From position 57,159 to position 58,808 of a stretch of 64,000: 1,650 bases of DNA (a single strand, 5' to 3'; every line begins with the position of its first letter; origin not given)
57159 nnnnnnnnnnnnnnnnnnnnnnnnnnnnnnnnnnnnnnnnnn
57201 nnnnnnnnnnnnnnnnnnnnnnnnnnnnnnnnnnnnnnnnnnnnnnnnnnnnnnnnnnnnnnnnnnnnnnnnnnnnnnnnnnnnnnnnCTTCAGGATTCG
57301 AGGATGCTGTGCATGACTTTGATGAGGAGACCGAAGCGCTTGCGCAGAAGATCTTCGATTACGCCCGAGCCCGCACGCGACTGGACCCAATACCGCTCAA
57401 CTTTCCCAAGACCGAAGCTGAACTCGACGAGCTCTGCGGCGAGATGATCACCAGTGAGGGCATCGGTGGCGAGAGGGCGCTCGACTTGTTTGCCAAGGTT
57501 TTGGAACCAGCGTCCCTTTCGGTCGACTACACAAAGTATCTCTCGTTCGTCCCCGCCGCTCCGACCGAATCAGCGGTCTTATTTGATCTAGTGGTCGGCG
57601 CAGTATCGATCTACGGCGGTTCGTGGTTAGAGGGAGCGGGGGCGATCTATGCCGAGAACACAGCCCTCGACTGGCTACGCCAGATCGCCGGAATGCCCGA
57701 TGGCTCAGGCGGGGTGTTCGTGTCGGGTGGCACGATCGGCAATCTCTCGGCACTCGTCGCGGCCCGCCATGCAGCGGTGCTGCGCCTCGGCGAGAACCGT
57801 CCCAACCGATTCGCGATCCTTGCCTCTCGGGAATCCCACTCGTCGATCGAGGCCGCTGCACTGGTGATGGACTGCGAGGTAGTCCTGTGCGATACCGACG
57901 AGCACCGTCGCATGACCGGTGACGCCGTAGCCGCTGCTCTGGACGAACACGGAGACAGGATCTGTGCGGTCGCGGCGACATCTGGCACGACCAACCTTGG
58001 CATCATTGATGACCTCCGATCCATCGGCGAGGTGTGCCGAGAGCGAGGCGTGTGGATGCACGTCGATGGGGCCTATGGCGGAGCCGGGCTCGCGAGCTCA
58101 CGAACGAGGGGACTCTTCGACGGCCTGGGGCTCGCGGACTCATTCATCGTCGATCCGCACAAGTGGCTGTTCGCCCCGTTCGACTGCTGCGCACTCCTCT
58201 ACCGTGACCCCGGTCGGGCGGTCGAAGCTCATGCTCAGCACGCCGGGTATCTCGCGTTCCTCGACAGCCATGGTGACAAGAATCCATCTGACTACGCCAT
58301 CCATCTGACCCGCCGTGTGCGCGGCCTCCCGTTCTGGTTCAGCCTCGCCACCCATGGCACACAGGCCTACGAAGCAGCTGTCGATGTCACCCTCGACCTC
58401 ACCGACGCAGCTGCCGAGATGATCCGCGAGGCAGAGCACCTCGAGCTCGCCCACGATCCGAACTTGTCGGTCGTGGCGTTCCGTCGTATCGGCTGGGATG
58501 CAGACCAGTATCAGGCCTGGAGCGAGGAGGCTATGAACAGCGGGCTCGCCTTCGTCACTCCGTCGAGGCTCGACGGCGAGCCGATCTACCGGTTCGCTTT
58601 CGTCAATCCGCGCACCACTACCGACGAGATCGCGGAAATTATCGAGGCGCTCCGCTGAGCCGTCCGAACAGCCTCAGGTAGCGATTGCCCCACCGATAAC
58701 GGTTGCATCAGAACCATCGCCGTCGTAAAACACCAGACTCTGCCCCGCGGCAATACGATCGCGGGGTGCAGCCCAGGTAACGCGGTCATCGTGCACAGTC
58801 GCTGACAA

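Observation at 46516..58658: PknG-type signalling locus with a polyamine-binding protein in place of GlnH: candidate amine-sensing phospho-switch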

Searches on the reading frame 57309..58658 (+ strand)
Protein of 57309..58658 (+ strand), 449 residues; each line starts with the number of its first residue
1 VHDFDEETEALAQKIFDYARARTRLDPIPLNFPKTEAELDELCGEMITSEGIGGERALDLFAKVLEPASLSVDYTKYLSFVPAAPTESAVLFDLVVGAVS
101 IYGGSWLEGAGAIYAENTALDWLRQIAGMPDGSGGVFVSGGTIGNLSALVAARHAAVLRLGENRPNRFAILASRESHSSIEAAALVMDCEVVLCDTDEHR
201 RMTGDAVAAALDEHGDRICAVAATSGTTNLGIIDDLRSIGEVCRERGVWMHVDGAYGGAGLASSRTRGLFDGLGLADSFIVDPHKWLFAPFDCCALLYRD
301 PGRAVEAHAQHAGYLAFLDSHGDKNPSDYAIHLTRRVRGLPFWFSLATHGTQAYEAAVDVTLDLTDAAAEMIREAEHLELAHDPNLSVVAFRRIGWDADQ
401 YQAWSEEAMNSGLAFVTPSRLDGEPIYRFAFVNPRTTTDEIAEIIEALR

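Call 4: search_protein_families(library=pfam, proteins=[window:57309-58658:+], max_evalue=0.01)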
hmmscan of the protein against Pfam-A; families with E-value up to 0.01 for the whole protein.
window:57309-58658:+ (449 aa): 4 families
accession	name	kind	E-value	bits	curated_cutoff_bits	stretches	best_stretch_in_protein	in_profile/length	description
PF00282.25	Pyridoxal_deC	-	1.7e-57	195.4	27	1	79-392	44-373/375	Pyridoxal-dependent decarboxylase conserved domain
PF00266.25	Aminotran_5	-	6.5e-08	32.4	21.5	1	127-255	56-177/371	Aminotransferase class-V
PF01212.27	Beta_elim_lyase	-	4.8e-05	23.2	27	1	133-255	48-170/288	Beta-eliminating lyase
PF00155.27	Aminotran_1_2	-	0.001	18.8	19.7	1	136-264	69-196/361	Aminotransferase class I and II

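Call 5: search_protein_families(library=ncbifam, proteins=[window:57309-58658:+], max_evalue=0.01)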
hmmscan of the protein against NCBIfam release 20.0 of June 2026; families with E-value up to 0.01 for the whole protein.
window:57309-58658:+ (449 aa): 16 families
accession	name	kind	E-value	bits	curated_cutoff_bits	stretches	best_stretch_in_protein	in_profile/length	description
NF052646.1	DABADecarRhbB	equivalog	2.3e-58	198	900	1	93-448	116-478/491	L-2,4-diaminobutyrate decarboxylase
TIGR03799.1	NOD_PanD_pyr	equivalog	8.9e-36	123.4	606.1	1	130-397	157-441/522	pyridoxal-dependent aspartate 1-decarboxylase PanP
TIGR03812.1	tyr_de_CO2_Arch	equivalog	1.4e-27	96.5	299.4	1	111-393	56-326/375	tyrosine decarboxylase MfnA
NF002748.0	PRK02769.1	equivalog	2.2e-09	36.5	305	1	135-300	87-248/382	histidine decarboxylase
TIGR03235.1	DNA_S_dndA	equivalog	9.9e-06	25.1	480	1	136-257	63-178/353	cysteine desulfurase DndA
NF003346.0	PRK04366.1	equivalog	5.9e-05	21.9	441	1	119-265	123-261/487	aminomethyl-transferring glycine dehydrogenase subunit GcvPB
NF010611.0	PRK14012.1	equivalog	0.00032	19.7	548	1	192-256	124-185/406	IscS subfamily cysteine desulfurase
TIGR02006.1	IscS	equivalog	0.00052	19.1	643.2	1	220-257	145-182/402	IscS subfamily cysteine desulfurase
TIGR04343.1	egtE_PLP_lyase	equivalog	0.00061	18.7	400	1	187-257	115-183/370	ergothioneine biosynthesis PLP-dependent enzyme EgtE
TIGR03301.1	PhnW-AepZ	equivalog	0.00064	19.2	360.8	1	186-254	95-162/355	2-aminoethylphosphonate aminotransferase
TIGR03402.1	FeS_nifS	equivalog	0.0012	17.8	530.75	1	137-254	64-173/379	cysteine desulfurase NifS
NF004621.0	PRK05957.1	equivalog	0.0013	17.6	498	1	182-256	128-202/389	pyridoxal phosphate-dependent aminotransferase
TIGR03403.1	nifS_epsilon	equivalog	0.0017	17.3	587.7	1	168-254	91-177/382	NifS family cysteine desulfurase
NF010006.0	PRK13479.1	equivalog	0.0022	17.1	296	1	183-254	98-168/369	2-aminoethylphosphonate--pyruvate transaminase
TIGR00858.1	bioF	equivalog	0.0048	15.7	426.45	1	137-277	86-210/365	8-amino-7-oxononanoate synthase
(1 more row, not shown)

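Call 27: search_solved_structures(query=window:57309-58658:+, max_evalue=1e-10)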
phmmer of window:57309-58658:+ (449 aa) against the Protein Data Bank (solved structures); distinct sequences matched with E-value up to 1e-10: 33.
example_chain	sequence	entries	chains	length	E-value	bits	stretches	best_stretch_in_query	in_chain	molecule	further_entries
7xin_A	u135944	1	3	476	4.6e-53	183.9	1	72-430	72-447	DOPA decarboxylase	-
5o5c_A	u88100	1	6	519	6.7e-47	163.6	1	54-446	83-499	Putative decarboxylase involved in desferrioxamine biosynthesis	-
4obu_E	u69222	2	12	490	2e-46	162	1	72-447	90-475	Pyridoxal-dependent decarboxylase domain protein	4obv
4rit_B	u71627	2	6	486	7.1e-41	143.8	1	40-439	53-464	Pyridoxal-dependent decarboxylase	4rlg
4e1o_A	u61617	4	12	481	3e-40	141.7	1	79-442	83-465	Histidine decarboxylase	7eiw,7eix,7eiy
4riz_A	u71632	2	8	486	7.1e-40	140.5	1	40-439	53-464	Pyridoxal-dependent decarboxylase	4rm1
4rj0_B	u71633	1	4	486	9.7e-40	140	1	40-439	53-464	Pyridoxal-dependent decarboxylase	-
1js3_A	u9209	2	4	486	1.5e-39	139.4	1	63-437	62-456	DOPA decarboxylase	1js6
9dui_A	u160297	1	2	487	1.5e-39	139.4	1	63-437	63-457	Aromatic-L-amino-acid decarboxylase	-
6eeq_A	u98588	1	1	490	2e-38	135.7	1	76-393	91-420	4-hydroxyphenylacetaldehyde synthase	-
2qma_A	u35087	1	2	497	8.1e-38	133.7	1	65-445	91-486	Diaminobutyrate-pyruvate transaminase and L-2,4-diaminobutyrate decarboxylase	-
9hrh_A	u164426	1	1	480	5.9e-37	130.9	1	64-433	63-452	Aromatic-L-amino-acid decarboxylase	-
3rbf_A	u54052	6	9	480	6.8e-37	130.7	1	64-433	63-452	Aromatic-L-amino-acid decarboxylase | aromatic L-amino acid decarboxylase | Dopa decarboxylase (Aromatic L-amino acid decarboxylase)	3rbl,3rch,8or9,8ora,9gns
9hri_A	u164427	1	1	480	5.3e-36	127.7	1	64-433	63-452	Aromatic-L-amino-acid decarboxylase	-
2okk_A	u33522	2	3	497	4.3e-35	124.7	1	115-383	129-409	Glutamate decarboxylase 2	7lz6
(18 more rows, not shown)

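Call 63: find_homologous_proteins(query=window:57309-58658:+, max_evalue=1e-30)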
Query window:57309-58658:+ (449 aa): 8000 proteins with E <= 1e-30 among 8000 candidates; the best 120 are listed.
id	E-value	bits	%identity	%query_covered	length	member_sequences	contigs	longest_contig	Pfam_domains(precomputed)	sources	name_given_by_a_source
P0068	0.0e+0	1016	100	100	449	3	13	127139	PF00282.26,PF00266.26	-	-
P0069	1.9e-266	902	87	100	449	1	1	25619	PF00282.26,PF00266.26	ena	-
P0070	1.8e-265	899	87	100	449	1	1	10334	PF00282.26,PF00266.26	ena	-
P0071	4.1e-265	898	87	100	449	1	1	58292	PF00282.26,PF00266.26,PF01212.28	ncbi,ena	-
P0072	1.8e-264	896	86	100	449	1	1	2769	PF00282.26,PF00266.26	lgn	-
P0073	6.6e-262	887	85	100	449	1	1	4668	PF00282.26,PF01212.28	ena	-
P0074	2.9e-261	885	85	100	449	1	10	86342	PF00282.26,PF01212.28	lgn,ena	-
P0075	5.9e-261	884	85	100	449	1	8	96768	PF00282.26,PF01212.28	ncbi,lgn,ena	-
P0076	4.2e-260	881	84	100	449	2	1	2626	PF00282.26,PF00266.26,PF01212.28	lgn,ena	-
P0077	5.2e-260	881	85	100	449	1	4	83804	PF00282.26,PF01212.28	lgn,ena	-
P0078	1.4e-259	879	85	100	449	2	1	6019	PF00282.26,PF00266.26,PF01212.28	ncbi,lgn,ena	-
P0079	1.4e-259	879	84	100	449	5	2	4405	PF00282.26,PF01212.28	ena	-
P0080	3.3e-259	878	85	100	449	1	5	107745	PF00282.26,PF01212.28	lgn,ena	-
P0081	2.7e-258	875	85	100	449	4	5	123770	PF00282.26,PF00266.26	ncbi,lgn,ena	-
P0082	8.5e-250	847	82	100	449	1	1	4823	PF00282.26,PF00266.26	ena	-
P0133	3.9e-199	680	68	100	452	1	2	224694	PF00282.26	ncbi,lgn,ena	-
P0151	1.4e-196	672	67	100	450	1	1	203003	PF00282.26,PF05889.20,PF00266.26,PF01212.28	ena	-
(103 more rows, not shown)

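Call 64: find_encoding_contigs(protein=P0133, flank=8000, max_places=2)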
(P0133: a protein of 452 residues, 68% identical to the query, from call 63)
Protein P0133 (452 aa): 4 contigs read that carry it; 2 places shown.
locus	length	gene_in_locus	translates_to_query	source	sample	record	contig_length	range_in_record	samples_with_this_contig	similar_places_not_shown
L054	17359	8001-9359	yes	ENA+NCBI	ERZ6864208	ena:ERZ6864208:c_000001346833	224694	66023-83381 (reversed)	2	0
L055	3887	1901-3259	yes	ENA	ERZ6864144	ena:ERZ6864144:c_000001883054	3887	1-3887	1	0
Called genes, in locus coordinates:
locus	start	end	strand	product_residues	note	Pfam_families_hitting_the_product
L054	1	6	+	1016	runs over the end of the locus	PF03176:MMPL, PF02355:SecD_SecF_C, PF12349:Sterol-sensing (weak), PF03176:MMPL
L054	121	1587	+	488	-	PF00171:Aldedh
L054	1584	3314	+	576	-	-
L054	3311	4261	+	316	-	PF01244:Peptidase_M19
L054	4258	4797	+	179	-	-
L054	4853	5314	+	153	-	-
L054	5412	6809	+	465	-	PF28326:Sensor_actino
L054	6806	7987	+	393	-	PF01547:SBP_bac_1, PF13416:SBP_bac_8, PF13343:SBP_bac_6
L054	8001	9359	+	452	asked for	PF00282:Pyridoxal_deC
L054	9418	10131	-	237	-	PF07081:DUF1349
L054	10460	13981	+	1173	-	PF01011:PQQ, PF13360:PQQ_2, PF13570:Beta-prop_ACSF4 (faint), PF03160:Calx-beta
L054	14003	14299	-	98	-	-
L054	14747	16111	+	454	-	PF06468:Spond_N (weak)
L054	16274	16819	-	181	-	PF00226:DnaJ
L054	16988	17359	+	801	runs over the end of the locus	-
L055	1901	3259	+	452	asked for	PF00282:Pyridoxal_deC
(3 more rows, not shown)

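Call 65: find_encoding_contigs(protein=P0151, flank=8000, max_places=2)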
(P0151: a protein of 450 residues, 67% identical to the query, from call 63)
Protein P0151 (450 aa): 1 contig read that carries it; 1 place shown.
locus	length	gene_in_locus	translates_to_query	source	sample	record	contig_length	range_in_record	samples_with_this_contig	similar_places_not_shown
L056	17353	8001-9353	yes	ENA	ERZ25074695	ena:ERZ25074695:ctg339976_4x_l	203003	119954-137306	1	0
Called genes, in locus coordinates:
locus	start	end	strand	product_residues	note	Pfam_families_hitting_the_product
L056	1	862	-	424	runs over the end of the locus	PF00092:VWA (weak), PF13519:VWA_2, PF13768:VWA_3, PF18571:VWA_3_C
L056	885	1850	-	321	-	PF12773:DZR (weak), PF00481:PP2C (weak), PF13672:PP2C_2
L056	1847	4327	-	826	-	PF16919:PknG_rubred, PF14559:TPR_19 (faint), PF00069:Pkinase, PF07714:PK_Tyr_Ser-Thr, PF16918:PknG_TPR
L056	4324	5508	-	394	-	-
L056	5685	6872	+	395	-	PF28326:Sensor_actino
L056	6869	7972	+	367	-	PF13416:SBP_bac_8, PF01547:SBP_bac_1 (weak), PF13343:SBP_bac_6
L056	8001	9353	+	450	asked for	PF00282:Pyridoxal_deC, PF05889:SepSecS (weak), PF00266:Aminotran_5 (weak), PF01212:Beta_elim_lyase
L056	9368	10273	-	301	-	PF00378:ECH_1, PF16113:ECH_2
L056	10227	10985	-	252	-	PF01048:PNP_UDP_1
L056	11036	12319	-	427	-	PF02771:Acyl-CoA_dh_N, PF02770:Acyl-CoA_dh_M, PF00441:Acyl-CoA_dh_1, PF08028:Acyl-CoA_dh_2 (weak)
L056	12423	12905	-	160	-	-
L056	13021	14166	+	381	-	PF08442:ATP-grasp_2, PF13549:ATP-grasp_5 (weak), PF24948:Citrate_synth_N, PF00549:Ligase_CoA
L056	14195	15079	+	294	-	PF02629:CoA_binding, PF13380:CoA_binding_2 (faint), PF00549:Ligase_CoA, PF13607:Succ_CoA_lig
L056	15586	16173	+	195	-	-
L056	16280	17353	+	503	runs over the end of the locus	PF02142:MGS, PF01808:AICARFT_IMPCHas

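Call 83: search_protein_families(library=padloc, proteins=[window:57309-58658:+], max_evalue=0.001)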
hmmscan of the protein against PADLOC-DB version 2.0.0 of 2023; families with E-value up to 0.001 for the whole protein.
window:57309-58658:+ (449 aa): 2 families
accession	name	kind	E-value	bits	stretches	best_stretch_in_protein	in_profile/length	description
PDLC02759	SspA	-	1.2e-05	22.9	1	136-255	62-174/374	SspA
PDLC02657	DndA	-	2.8e-05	21.6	1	136-255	64-176/372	DndA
